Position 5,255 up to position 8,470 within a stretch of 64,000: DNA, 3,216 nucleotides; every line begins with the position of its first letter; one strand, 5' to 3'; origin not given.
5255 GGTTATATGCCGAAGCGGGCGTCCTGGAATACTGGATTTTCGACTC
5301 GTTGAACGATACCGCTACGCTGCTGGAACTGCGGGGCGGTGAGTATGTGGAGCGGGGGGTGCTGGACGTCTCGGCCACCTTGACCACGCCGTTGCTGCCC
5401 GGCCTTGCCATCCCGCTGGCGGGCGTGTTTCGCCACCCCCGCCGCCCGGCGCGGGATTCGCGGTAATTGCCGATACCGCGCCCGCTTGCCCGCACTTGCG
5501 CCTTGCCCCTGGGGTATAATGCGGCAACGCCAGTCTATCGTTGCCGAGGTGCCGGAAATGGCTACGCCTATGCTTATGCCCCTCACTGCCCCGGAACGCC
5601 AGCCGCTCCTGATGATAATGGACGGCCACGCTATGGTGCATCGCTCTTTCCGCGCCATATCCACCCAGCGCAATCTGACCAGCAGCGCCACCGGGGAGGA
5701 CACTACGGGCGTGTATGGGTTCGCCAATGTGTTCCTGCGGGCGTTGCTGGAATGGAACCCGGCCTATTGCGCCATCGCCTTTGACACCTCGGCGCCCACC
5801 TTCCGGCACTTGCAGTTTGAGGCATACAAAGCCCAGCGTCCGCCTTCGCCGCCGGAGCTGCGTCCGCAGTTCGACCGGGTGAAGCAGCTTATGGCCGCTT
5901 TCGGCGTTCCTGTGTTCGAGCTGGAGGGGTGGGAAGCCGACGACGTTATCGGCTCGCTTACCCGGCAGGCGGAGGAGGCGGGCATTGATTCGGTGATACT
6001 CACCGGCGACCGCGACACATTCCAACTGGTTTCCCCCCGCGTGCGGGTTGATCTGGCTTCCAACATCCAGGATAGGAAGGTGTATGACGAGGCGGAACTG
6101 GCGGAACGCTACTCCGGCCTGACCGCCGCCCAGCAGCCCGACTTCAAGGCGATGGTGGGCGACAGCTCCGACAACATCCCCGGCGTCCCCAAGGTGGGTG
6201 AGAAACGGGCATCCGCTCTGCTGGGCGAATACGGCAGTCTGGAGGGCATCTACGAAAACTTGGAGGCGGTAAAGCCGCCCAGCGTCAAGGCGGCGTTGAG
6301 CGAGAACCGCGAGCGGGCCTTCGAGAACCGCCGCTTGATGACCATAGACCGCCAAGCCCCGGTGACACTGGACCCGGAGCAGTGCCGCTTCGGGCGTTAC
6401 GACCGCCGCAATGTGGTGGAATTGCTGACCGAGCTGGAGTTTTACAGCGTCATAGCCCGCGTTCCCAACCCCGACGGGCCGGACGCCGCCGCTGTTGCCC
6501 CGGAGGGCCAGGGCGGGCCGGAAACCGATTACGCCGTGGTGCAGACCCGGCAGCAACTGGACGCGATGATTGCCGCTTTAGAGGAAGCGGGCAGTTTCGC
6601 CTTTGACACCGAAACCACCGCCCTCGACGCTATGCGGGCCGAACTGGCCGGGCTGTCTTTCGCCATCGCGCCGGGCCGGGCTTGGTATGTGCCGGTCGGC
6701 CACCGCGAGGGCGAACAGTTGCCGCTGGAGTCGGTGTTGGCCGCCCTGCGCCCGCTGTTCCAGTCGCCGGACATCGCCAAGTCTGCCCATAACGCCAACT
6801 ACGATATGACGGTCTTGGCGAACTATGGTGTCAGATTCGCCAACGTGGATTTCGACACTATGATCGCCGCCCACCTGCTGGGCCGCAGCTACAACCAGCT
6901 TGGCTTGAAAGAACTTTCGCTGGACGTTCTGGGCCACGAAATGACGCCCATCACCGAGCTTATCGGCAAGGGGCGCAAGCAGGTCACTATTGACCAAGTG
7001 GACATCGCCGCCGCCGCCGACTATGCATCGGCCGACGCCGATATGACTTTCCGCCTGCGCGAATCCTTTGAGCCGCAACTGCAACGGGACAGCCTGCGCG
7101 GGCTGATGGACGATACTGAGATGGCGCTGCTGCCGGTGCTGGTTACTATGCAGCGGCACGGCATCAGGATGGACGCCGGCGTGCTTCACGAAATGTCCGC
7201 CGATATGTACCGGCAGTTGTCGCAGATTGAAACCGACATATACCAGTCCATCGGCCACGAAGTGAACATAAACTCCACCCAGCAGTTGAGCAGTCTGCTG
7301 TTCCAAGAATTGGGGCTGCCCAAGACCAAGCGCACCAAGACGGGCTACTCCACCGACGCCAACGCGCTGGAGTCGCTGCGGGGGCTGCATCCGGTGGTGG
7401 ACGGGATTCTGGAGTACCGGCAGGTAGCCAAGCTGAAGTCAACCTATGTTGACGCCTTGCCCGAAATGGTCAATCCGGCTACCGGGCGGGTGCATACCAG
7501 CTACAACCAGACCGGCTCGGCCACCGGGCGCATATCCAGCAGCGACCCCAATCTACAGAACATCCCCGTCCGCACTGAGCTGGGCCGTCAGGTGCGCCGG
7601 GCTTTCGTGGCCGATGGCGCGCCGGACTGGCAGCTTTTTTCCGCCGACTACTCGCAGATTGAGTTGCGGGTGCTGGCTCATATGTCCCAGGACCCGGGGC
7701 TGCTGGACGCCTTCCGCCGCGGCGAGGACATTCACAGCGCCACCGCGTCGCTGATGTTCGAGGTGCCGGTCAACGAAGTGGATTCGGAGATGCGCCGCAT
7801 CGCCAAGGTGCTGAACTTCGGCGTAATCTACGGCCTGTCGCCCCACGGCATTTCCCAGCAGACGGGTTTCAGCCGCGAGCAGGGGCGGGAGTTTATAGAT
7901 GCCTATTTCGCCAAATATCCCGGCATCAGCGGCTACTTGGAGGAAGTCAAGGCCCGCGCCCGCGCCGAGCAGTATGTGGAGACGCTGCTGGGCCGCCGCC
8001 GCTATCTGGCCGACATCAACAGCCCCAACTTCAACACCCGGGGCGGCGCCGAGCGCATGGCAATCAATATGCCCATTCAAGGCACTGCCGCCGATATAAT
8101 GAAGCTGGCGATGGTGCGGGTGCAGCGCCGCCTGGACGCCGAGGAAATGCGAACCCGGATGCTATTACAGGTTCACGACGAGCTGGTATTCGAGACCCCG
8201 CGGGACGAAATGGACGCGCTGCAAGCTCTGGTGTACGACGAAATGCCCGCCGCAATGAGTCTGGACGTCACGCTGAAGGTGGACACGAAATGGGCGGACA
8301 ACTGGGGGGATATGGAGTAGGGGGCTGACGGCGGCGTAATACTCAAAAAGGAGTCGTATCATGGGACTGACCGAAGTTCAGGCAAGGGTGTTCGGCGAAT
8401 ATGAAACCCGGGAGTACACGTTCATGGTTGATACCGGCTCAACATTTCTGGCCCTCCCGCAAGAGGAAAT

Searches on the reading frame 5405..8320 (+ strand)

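Call 77: search_protein_families(library=pfam, proteins=[window:5405-8320:+], max_evalue=0.00001)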
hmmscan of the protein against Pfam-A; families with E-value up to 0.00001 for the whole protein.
window:5405-8320:+ (971 aa): 4 families
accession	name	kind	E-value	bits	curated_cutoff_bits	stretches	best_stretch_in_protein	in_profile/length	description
PF00476.26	DNA_pol_A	-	6.7e-161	535.9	34.3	1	593-969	3-381/381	DNA polymerase family A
PF02739.22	5_3_exonuc_N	-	3.8e-48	163.7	34.3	1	69-236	2-163/164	5'-3' exonuclease, N-terminal resolvase-like domain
PF01367.25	5_3_exonuc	-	1.1e-29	103.2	40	1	240-334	2-96/97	5'-3' exonuclease, C-terminal SAM fold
PF01612.26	DNA_pol_A_exo1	-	1.7e-27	96.8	23.6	1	376-560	1-173/173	3'-5' exonuclease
